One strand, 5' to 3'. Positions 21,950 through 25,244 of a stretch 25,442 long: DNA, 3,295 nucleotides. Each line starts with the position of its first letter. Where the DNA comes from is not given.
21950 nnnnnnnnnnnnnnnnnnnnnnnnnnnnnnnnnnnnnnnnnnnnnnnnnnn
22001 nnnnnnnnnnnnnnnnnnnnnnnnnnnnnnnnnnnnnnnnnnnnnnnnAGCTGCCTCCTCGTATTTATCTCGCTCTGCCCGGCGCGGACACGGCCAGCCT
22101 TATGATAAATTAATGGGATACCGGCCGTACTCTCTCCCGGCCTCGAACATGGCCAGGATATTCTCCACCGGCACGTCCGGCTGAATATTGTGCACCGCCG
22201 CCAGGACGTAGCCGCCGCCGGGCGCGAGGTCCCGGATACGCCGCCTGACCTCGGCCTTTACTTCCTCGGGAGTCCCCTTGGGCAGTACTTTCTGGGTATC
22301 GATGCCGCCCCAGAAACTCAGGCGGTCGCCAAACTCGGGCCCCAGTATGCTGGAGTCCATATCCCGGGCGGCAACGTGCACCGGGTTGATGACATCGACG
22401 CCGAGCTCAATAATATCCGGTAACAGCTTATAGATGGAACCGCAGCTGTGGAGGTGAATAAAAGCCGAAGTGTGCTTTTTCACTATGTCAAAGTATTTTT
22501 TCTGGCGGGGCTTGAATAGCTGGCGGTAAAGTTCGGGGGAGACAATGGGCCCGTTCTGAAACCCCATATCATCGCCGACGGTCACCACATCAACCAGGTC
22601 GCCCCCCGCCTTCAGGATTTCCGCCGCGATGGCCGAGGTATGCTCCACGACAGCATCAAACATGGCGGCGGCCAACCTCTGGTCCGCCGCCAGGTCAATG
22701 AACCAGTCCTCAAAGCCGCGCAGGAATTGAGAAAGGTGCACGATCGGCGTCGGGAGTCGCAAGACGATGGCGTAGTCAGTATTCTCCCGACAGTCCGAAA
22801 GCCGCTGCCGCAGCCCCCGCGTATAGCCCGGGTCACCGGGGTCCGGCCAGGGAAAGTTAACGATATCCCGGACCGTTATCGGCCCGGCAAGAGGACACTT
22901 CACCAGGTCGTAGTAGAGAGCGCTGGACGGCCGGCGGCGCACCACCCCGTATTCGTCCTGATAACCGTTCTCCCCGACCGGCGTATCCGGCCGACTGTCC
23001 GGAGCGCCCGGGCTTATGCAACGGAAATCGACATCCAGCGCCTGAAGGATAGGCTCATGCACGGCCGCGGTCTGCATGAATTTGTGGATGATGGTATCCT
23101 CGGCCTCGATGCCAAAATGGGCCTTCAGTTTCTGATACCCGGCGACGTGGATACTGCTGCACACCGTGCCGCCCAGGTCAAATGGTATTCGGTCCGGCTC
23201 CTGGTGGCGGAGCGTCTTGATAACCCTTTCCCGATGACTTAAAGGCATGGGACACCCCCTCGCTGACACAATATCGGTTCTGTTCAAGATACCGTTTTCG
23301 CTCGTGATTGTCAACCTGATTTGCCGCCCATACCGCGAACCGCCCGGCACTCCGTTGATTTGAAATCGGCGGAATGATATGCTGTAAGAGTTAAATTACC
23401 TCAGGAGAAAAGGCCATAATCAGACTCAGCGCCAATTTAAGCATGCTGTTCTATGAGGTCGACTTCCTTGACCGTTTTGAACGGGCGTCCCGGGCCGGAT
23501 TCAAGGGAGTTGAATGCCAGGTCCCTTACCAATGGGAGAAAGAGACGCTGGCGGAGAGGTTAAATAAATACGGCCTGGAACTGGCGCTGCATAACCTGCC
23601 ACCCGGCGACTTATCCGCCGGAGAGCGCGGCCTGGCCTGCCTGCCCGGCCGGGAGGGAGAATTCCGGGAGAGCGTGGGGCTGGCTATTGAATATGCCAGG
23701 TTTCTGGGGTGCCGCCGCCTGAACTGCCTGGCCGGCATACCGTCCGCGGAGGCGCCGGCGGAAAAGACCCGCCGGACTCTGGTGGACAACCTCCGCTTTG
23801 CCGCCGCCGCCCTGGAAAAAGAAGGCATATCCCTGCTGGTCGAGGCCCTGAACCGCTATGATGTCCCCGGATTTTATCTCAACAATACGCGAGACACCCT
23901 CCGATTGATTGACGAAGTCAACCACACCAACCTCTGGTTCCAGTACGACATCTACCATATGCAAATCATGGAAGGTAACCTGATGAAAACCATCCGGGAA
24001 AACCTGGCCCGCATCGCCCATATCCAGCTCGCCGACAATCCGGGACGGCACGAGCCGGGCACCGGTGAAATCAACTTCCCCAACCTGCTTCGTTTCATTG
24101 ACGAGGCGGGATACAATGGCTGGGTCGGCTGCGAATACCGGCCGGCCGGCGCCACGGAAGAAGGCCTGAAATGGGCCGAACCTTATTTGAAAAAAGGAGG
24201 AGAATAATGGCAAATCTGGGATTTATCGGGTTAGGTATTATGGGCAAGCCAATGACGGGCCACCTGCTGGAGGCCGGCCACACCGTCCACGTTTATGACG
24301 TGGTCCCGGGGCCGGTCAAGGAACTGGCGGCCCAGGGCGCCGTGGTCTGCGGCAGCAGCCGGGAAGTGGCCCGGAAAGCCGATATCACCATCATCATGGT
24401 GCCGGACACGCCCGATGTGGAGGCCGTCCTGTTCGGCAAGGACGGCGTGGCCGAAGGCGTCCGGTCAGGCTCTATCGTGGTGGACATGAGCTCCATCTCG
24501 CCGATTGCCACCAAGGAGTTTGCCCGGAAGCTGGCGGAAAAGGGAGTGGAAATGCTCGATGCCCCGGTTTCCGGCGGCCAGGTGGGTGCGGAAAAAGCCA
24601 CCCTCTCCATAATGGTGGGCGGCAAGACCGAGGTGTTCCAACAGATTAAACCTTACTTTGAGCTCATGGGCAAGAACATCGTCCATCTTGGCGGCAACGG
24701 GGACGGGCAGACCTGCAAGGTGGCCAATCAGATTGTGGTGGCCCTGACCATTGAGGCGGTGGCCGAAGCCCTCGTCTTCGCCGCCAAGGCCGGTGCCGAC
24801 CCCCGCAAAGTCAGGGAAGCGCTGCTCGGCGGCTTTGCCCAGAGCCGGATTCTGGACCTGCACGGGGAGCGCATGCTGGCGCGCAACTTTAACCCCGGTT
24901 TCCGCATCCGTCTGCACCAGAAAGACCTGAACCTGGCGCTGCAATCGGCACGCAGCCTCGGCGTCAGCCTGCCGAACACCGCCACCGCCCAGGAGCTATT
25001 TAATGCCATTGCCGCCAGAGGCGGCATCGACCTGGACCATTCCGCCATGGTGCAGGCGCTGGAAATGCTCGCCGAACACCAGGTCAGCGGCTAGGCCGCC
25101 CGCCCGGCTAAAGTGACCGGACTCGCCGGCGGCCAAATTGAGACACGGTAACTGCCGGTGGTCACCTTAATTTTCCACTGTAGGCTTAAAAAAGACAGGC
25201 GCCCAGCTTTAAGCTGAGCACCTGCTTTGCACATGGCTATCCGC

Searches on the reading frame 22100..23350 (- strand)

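Call 5: search_protein_families(library=ncbifam, proteins=[window:22100-23350:-])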
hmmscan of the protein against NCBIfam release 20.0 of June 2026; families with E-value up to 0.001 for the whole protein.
window:22100-23350:- (416 aa): 4 families
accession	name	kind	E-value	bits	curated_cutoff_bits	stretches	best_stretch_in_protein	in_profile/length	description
TIGR01463.1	mtaA_cmuA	subfamily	3.1e-21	76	235.4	1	188-408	133-338/340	MtaA/CmuA family methyltransferase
NF004889.0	PRK06252.1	subfamily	4.4e-19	68.7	244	1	193-408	139-336/340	methylcobalamin:coenzyme M methyltransferase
NF040654.1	MtaA_Meth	equivalog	1.1e-14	54.2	400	1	192-408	136-335/337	methylcobamide:CoM methyltransferase MtaA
NF041608.1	methylcob_mtaseMtbA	equivalog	1.3e-09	37.7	600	1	205-408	150-337/339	methylcobamide:CoM methyltransferase MtbA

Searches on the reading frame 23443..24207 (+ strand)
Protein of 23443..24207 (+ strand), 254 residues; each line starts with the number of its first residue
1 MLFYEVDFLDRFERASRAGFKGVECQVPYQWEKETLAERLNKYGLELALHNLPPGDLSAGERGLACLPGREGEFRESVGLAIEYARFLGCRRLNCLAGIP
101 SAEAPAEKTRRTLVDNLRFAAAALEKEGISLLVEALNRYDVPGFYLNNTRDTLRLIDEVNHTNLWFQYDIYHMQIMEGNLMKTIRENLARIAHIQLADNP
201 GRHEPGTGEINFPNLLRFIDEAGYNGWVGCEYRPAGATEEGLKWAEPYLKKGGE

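Call 5: search_protein_families(library=ncbifam, proteins=[window:23443-24207:+])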
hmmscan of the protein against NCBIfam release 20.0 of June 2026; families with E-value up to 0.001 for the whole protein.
window:23443-24207:+ (254 aa): 10 families
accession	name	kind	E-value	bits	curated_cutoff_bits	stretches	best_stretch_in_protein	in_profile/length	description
TIGR03234.1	OH-pyruv-isom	equivalog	5.9e-107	356.7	353.45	1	1-245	9-253/254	hydroxypyruvate isomerase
NF043033.1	OxoTetrIsom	equivalog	9.2e-100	333.5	325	1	1-245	10-250/251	2-oxo-tetronate isomerase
NF007444.0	PRK09997.1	equivalog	8.2e-96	320.4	465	1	1-248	10-257/258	hydroxypyruvate isomerase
NF007441.0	PRK09989.1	equivalog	2.9e-69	233.7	412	1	1-246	10-255/258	HPr family phosphocarrier protein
NF041099.2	keto_glucon_epim_IolO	equivalog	4.1e-25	88.6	300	1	101-251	118-266/269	5-keto-L-gluconate epimerase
NF051856.1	PsicseEpim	equivalog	4e-16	59.7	300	1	107-231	123-244/287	D-psicose 3-epimerase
TIGR04379.1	myo_inos_iolE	equivalog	5.8e-10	39.2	290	0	205-232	239-266/290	myo-inosose-2 dehydratase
NF007360.0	PRK09856.1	equivalog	4.7e-08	32.9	305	1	80-231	94-247/276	fructoselysine 3-epimerase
TIGR00542.1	hxl6Piso_put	equivalog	0.00046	19.6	272.15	1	80-227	98-244/279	L-ribulose-5-phosphate 3-epimerase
NF009689.0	PRK13210.1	subfamily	0.00084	18.6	200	0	80-232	99-256/286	L-ribulose-5-phosphate 3-epimerase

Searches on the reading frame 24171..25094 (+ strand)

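Call 29: search_protein_families(library=pfam, proteins=[window:24171-25094:+])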
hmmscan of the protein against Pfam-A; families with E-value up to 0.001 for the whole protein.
window:24171-25094:+ (307 aa): 5 families
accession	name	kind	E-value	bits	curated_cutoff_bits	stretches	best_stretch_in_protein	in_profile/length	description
PF03446.21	NAD_binding_2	-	2.2e-55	187.5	21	1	16-174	2-161/161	NAD binding domain of 6-phosphogluconate dehydrogenase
PF14833.11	NAD_binding_11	-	1.5e-40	138.6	30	1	177-297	1-122/122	NAD-binding of NADP-dependent 3-hydroxyisobutyrate dehydrogenase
PF03807.23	F420_oxidored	-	1.3e-06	29.3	21.6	1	16-106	2-91/94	NADP oxidoreductase coenzyme F420-dependent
PF02826.25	2-Hacid_dh_C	-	8.2e-06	25.7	25.1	1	15-107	38-127/178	D-isomer specific 2-hydroxyacid dehydrogenase, NAD binding domain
PF03721.20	UDPG_MGDP_dh_N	-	0.00038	20.5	27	0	66-126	73-140/187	UDP-glucose/GDP-mannose dehydrogenase family, NAD binding domain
